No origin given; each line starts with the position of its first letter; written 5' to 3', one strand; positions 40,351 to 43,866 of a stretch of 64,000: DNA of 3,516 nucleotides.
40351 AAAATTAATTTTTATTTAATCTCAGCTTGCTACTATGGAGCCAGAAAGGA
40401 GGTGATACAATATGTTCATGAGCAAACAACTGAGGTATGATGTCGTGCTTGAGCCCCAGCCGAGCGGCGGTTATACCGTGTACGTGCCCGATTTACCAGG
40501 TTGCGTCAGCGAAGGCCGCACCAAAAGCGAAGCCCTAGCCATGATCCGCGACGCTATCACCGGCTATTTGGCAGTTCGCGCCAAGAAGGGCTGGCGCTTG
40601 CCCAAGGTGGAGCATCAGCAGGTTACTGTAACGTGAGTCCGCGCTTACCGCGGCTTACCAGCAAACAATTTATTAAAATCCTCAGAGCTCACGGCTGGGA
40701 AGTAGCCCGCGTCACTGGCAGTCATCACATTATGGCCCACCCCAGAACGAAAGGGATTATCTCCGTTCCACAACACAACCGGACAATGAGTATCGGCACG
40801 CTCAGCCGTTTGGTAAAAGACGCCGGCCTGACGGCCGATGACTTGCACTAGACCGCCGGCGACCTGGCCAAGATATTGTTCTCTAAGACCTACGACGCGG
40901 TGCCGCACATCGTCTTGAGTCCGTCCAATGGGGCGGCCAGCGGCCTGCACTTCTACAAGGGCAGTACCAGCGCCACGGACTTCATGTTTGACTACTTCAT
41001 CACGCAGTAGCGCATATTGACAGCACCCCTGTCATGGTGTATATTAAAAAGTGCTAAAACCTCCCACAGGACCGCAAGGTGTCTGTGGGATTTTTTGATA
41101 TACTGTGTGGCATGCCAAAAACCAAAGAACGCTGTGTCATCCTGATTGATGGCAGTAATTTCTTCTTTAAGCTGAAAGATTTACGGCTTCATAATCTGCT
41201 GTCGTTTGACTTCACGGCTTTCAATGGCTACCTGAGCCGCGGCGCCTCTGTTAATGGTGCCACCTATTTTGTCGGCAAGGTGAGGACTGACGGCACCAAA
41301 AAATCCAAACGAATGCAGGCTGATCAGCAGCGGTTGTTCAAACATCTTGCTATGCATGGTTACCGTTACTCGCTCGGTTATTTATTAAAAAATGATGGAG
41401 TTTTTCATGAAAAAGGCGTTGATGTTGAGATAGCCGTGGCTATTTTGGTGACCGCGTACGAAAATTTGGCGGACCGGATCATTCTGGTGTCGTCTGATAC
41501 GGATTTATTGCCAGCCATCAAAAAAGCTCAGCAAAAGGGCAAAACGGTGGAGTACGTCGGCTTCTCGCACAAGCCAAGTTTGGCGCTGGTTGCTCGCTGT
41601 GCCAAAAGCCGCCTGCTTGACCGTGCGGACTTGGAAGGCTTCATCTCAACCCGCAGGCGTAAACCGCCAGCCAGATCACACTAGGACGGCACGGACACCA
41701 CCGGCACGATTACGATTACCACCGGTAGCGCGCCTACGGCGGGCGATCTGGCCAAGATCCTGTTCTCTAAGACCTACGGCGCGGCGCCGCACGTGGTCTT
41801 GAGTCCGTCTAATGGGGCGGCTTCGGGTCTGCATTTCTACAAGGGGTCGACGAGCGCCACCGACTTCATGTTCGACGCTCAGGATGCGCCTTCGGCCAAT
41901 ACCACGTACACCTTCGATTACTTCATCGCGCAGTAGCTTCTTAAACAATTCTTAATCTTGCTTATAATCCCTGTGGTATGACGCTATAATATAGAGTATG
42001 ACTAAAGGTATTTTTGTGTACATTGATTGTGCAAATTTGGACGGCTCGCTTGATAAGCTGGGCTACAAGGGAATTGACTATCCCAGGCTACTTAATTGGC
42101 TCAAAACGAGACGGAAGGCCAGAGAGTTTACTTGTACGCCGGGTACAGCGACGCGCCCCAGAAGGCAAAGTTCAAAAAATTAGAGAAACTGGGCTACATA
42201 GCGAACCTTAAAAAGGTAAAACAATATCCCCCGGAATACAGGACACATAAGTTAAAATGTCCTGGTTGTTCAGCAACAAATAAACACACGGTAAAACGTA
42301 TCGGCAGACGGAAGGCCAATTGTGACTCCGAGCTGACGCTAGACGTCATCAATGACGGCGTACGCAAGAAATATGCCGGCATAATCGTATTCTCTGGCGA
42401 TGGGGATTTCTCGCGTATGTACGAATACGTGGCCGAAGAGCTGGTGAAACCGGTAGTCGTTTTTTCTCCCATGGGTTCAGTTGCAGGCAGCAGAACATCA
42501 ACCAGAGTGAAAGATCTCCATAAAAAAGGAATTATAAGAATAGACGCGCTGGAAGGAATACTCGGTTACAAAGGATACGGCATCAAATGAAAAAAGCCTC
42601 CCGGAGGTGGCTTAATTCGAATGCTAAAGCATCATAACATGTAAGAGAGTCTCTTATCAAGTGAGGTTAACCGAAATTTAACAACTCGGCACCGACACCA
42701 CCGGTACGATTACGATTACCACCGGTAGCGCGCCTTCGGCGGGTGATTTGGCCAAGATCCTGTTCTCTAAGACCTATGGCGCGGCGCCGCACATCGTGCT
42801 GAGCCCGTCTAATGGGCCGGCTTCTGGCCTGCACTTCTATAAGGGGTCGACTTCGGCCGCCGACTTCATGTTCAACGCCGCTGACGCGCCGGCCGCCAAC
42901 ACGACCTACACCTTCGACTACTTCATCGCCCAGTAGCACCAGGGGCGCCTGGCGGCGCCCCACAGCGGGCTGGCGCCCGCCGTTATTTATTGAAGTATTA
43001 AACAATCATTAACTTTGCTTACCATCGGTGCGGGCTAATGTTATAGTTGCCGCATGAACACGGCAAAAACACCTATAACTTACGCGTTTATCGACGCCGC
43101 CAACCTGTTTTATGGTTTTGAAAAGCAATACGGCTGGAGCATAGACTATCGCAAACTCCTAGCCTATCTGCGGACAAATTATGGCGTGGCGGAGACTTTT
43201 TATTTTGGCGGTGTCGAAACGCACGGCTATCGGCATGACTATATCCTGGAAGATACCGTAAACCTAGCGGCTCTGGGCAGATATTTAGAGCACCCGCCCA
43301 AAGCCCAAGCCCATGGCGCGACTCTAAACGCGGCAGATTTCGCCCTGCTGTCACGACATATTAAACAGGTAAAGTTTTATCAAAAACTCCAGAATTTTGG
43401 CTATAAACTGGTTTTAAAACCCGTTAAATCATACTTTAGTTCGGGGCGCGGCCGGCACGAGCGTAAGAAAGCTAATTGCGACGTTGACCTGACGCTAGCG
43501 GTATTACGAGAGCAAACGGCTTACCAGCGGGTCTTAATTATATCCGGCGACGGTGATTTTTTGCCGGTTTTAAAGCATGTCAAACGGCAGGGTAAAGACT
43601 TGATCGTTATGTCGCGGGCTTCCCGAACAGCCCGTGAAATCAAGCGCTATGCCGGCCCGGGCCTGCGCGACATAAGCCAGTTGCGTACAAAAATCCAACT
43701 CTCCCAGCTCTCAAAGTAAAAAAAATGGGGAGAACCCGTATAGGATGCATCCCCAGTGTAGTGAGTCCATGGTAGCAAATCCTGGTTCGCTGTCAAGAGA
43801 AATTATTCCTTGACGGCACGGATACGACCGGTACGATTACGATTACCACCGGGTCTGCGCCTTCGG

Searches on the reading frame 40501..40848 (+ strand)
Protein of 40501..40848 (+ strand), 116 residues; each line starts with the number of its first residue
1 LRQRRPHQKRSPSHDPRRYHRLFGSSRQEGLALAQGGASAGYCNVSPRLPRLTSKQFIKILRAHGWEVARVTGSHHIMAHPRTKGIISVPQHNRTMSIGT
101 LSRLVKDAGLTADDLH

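Call 14: search_protein_families(library=pfam, proteins=[window:40501-40848:+], max_evalue=0.01)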
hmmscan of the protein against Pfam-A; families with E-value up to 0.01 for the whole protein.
window:40501-40848:+ (116 aa): 1 family
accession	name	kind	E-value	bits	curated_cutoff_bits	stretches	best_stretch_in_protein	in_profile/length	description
PF07927.17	HicA_toxin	-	2.3e-18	66.5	27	1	55-110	2-58/58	HicA toxin of bacterial toxin-antitoxin,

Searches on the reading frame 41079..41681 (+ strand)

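Call 14: search_protein_families(library=pfam, proteins=[window:41079-41681:+], max_evalue=0.01)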
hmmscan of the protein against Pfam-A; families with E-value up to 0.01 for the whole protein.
window:41079-41681:+ (201 aa): 1 family
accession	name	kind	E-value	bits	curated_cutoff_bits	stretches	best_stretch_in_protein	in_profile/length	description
PF01936.24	NYN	-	2.5e-17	64.2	24.2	1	19-175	2-139/145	NYN domain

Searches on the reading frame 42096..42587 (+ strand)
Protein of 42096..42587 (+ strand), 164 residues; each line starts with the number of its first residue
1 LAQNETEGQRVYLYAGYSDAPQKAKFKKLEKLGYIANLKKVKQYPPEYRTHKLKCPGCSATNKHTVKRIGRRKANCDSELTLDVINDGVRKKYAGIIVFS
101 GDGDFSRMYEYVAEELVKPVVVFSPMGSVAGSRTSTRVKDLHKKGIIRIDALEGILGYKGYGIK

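Call 14: search_protein_families(library=pfam, proteins=[window:42096-42587:+], max_evalue=0.01)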
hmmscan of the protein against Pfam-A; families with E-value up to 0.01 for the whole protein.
window:42096-42587:+ (164 aa): 1 family
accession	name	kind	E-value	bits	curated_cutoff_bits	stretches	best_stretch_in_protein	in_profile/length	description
PF01936.24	NYN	-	8.5e-09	36.5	24.2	1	27-125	53-126/145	NYN domain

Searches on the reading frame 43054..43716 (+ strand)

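Call 14: search_protein_families(library=pfam, proteins=[window:43054-43716:+], max_evalue=0.01)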
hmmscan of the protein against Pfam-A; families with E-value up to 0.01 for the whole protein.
window:43054-43716:+ (221 aa): 1 family
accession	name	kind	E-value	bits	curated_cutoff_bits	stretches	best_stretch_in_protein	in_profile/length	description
PF01936.24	NYN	-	3.3e-17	63.8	24.2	1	12-200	5-138/145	NYN domain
